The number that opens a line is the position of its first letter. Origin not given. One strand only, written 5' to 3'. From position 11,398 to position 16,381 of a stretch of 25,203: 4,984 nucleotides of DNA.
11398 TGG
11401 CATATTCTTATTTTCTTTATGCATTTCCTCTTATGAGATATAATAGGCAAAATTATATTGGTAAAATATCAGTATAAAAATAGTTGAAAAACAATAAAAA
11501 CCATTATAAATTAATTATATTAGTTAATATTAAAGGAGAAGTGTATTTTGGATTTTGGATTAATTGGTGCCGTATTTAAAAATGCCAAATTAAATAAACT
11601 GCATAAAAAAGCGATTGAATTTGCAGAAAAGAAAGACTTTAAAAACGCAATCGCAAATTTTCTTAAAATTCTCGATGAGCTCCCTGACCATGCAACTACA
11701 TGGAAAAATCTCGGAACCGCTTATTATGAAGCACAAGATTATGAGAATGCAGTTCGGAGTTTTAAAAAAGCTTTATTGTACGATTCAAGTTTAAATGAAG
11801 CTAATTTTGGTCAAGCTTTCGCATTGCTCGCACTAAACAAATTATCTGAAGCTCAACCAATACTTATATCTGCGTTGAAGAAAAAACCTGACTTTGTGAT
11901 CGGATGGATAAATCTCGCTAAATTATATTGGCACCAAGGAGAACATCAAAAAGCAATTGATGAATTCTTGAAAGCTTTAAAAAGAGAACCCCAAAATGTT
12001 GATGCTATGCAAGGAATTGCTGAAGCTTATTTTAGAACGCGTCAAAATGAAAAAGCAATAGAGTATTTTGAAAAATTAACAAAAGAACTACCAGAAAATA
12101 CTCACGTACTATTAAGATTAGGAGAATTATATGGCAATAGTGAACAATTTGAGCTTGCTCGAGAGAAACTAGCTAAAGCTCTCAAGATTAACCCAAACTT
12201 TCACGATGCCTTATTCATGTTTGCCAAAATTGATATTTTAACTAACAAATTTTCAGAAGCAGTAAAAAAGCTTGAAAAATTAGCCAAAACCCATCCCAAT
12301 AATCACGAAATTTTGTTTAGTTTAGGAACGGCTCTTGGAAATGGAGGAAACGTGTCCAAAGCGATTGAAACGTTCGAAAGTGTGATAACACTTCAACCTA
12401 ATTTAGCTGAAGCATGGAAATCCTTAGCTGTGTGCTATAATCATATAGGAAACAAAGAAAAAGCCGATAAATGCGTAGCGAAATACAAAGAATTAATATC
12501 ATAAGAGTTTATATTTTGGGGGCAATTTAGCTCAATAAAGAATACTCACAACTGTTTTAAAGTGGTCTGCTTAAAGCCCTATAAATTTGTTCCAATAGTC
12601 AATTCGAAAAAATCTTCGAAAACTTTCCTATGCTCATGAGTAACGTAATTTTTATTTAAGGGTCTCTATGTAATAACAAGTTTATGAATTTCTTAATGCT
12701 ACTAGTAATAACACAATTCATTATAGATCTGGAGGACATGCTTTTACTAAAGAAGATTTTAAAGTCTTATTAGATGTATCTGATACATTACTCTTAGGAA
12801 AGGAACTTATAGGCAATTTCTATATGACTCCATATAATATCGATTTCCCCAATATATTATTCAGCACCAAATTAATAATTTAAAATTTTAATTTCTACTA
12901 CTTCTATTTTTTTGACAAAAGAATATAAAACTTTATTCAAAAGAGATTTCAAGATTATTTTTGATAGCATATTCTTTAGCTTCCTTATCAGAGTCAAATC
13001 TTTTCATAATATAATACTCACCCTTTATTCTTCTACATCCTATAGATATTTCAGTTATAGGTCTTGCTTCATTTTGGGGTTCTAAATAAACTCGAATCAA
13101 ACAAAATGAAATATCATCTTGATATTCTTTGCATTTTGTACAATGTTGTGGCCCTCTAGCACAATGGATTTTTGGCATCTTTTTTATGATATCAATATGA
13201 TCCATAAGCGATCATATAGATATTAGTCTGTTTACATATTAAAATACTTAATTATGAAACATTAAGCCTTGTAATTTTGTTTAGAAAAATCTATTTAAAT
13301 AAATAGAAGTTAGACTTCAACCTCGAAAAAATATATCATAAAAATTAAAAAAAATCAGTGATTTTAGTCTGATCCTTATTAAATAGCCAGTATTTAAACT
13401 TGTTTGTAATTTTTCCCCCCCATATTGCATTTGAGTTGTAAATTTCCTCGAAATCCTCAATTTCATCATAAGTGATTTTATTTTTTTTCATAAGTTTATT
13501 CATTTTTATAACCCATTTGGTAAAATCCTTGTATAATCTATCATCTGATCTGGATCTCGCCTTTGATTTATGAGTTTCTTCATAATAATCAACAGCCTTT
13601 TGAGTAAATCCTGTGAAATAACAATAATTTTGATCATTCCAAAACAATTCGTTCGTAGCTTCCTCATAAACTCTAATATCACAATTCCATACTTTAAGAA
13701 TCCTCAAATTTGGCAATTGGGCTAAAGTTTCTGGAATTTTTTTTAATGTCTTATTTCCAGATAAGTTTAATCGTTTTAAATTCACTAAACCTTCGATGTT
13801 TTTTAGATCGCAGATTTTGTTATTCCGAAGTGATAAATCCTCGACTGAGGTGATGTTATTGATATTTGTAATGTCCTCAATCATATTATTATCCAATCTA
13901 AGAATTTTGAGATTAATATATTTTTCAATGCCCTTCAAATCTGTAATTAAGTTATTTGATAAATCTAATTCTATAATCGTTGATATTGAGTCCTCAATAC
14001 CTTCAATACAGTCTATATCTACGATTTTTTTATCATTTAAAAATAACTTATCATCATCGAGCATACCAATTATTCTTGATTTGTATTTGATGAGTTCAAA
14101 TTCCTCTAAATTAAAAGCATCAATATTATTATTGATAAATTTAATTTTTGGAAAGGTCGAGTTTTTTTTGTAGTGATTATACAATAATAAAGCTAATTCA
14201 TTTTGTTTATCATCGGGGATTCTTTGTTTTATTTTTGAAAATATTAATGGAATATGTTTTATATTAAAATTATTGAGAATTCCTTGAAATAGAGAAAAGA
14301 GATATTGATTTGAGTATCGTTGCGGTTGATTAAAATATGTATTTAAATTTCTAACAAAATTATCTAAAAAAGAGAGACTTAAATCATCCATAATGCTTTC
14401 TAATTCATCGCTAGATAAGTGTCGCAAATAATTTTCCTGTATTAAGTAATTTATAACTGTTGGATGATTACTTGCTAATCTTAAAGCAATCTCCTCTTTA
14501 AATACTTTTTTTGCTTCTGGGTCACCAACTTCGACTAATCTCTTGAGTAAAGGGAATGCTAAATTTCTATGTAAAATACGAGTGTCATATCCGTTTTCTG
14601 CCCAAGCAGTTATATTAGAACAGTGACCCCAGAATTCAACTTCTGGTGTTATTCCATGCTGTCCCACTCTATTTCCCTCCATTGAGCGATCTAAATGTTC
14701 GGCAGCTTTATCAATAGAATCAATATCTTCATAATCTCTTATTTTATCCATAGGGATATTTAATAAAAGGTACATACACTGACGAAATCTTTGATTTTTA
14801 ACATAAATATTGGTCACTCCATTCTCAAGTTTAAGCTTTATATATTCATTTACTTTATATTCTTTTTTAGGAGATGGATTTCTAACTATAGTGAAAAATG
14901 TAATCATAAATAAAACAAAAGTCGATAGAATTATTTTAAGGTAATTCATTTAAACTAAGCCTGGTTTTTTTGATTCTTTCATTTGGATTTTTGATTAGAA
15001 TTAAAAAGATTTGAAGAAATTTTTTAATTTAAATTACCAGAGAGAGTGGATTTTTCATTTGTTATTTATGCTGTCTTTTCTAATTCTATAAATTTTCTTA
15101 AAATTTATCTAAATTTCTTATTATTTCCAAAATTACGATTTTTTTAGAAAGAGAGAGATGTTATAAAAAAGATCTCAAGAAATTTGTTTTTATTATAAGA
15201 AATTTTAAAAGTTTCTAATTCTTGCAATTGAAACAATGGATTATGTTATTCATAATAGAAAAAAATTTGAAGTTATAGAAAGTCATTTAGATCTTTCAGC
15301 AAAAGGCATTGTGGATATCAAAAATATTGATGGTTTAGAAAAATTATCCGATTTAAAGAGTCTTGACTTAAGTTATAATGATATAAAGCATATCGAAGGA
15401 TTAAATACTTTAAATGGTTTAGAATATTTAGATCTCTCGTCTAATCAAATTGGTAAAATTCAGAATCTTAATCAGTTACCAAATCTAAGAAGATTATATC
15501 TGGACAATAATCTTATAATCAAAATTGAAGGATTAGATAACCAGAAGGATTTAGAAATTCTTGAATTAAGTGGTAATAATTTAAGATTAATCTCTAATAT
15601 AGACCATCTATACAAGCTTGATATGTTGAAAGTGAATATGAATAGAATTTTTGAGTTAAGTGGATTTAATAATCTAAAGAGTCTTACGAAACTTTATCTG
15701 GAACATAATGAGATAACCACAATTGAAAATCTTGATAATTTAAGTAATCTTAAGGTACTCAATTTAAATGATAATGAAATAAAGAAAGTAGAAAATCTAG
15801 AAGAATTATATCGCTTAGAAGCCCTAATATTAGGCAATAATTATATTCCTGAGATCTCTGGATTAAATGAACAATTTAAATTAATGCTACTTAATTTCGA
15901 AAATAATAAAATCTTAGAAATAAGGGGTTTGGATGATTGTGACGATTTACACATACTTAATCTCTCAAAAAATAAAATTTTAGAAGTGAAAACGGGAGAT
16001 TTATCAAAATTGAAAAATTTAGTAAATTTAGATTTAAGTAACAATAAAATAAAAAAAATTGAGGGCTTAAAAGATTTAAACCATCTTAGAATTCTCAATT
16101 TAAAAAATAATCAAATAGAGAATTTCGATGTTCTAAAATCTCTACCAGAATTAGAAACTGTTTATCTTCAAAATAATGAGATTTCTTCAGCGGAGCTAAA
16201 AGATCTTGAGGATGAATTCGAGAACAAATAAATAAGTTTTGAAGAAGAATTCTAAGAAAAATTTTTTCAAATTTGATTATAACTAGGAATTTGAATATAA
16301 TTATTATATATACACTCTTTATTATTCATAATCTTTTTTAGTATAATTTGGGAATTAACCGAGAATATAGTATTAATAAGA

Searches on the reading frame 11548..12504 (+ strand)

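Call 6: search_protein_families(library=pfam, proteins=[window:11548-12504:+], max_evalue=0.01)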
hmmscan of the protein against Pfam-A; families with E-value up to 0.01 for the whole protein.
window:11548-12504:+ (318 aa): 42 families (the best 25 are shown)
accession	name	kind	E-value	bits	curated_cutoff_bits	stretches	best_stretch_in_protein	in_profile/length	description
PF07719.23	TPR_2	-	1.8e-39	131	27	4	119-150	3-34/34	Tetratricopeptide repeat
PF00515.34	TPR_1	-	1.1e-35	120.4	27.8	3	49-79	1-31/34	Tetratricopeptide repeat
PF14559.12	TPR_19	-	2.8e-35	120.9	25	7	129-186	3-60/68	Tetratricopeptide repeat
PF13432.12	TPR_16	-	2.7e-34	117.7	32.7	6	90-150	4-64/65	Tetratricopeptide repeat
PF13181.12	TPR_8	-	2.8e-31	105.4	25.7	4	120-150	4-34/34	Tetratricopeptide repeat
PF13428.12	TPR_14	-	5e-31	104.4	23.5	3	120-159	4-43/44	Tetratricopeptide repeat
PF13431.12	TPR_17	-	1.5e-30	103.3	24.4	2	140-172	2-34/34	Tetratricopeptide repeat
PF13174.12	TPR_6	-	5.5e-28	96.1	26.3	1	152-183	1-32/33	Tetratricopeptide repeat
PF13414.12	TPR_11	-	1.4e-24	85.9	26.8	2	130-163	7-40/42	TPR repeat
PF23914.1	TPR_CcmH_CycH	-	3.8e-23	82.5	42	3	108-188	41-124/158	Cytochrome c-type biogenesis protein H TPR domain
PF13424.12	TPR_12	-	1.1e-20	74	30.1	2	120-176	6-70/77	Tetratricopeptide repeat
PF13176.12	TPR_7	-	1.1e-17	62.9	27.9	0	51-79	1-31/36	Tetratricopeptide repeat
PF13371.12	TPR_9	-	7.1e-17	61.6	35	1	159-222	3-66/73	Tetratricopeptide repeat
PF24575.1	TPR_Slam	-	4.2e-15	56.5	35.2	1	115-170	45-100/104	Surface lipoprotein assembly modifier, N-terminal TPR repeats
PF12895.13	ANAPC3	-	2.5e-14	53.8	27.2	2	165-244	3-81/82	Anaphase-promoting complex, cyclosome, subunit 3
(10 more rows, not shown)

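Call 95: search_protein_families(library=padloc, proteins=[window:11548-12504:+], max_evalue=0.001)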
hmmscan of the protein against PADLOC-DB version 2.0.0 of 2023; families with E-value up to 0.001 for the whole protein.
window:11548-12504:+ (318 aa): 5 families
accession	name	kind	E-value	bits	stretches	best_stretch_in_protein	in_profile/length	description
PDLC04781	PDC-M71B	-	2.5e-08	31.1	1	108-177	141-210/515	-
PDLC01101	PrimPol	-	4.1e-08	30.4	1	76-171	26-117/490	adaptation polymerase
PDLC04782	PDC-M71B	-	3.3e-07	27.5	1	249-311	102-164/525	-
PDLC04481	PDC-M16B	-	1.3e-06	25.4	0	102-214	165-279/471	-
PDLC04480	PDC-M16B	-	0.0004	17.2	0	87-179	191-285/472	-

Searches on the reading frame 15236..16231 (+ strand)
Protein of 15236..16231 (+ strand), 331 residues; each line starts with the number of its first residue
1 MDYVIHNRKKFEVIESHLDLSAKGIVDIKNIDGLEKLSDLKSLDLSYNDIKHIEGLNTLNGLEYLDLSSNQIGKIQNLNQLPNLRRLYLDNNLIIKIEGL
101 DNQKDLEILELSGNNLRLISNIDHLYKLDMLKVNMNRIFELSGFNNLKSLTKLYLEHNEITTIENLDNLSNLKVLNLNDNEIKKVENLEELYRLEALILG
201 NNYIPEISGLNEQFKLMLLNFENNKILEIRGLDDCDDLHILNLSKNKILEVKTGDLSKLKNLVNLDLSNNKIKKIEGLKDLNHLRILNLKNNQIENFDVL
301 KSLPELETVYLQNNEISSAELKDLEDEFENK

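Call 6: search_protein_families(library=pfam, proteins=[window:15236-16231:+], max_evalue=0.01)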
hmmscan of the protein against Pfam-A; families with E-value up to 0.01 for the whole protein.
window:15236-16231:+ (331 aa): 10 families
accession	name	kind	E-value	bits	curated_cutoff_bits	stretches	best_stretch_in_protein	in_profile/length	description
PF12799.13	LRR_4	-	5e-40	135.1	27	8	62-102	3-44/44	Leucine Rich repeats (2 copies)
PF13855.12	LRR_8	-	9.3e-30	102.6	27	8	238-294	3-61/61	Leucine rich repeat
PF14580.12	LRR_9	-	1.5e-18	67.4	30.5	4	13-106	19-112/175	Leucine-rich repeat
PF23211.1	LRR_LRWD1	-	2.3e-12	47.4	28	2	238-315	18-97/190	Leucine-rich repeat and WD repeat-containing protein 1, LRR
PF00560.39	LRR_1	-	2.3e-11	41.9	20.6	0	62-75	2-16/23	Leucine Rich Repeat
PF23598.1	LRR_14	-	3.5e-10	39.6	40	2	18-152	27-165/353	Leucine-rich repeat region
PF23952.1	LRR_EndoS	-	1.1e-08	35.8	27.9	0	41-126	26-109/116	Endo-beta-N-acetylglucosaminidase EndoS LRR domain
PF24048.1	LRR_NXF1-5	-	1.8e-08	34.5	30.5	0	17-68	58-110/142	NXF1/2/3/5 leucine-rich repeat domain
PF13516.12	LRR_6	-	8.7e-08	32.1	23.4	0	62-73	5-16/24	Leucine Rich repeat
PF14814.11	UB2H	-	0.00016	22.1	27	0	86-111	60-85/85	Bifunctional transglycosylase second domain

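Call 7: search_protein_families(library=ncbifam, proteins=[window:15236-16231:+], max_evalue=0.01)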
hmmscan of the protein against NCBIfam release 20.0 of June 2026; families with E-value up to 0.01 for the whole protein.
window:15236-16231:+ (331 aa): 8 families
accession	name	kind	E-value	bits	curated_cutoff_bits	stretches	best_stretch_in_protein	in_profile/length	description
NF033188.1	internalin_H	exception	4.4e-36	124.6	1050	3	21-176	106-258/548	InlH/InlC2 family class 1 internalin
NF033190.2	inl_like_NEAT_1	exception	1.8e-31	109.2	1275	2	17-247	267-493/754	NEAT domain-containing leucine-rich repeat protein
NF033189.1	internalin_A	exception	7e-27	94.1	1600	2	17-249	167-395/799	class 1 internalin InlA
NF041381.1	XopAC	subfamily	7.2e-05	21.7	450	0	231-304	84-160/451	XopAC/AvrAC family type III secretion system effector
NF033186.1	internalin_K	exception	0.00039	19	1100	0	166-318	71-223/604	class 1 internalin InlK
NF000155.1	trim_DfrC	exception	0.0079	16.1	350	0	48-115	27-90/161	trimethoprim-sensitive dihydrofolate reductase DfrC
NF033187.0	internalin_J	exception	0.0082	14.4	1700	0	28-316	105-381/846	class 1 internalin InlJ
NF041400.1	XopAE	equivalog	0.0088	15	600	0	109-296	24-199/478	type III secretion system effector XopAE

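Call 95: search_protein_families(library=padloc, proteins=[window:15236-16231:+], max_evalue=0.001)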
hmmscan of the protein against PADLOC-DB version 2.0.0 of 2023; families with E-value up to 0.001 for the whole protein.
window:15236-16231:+ (331 aa): 0 families
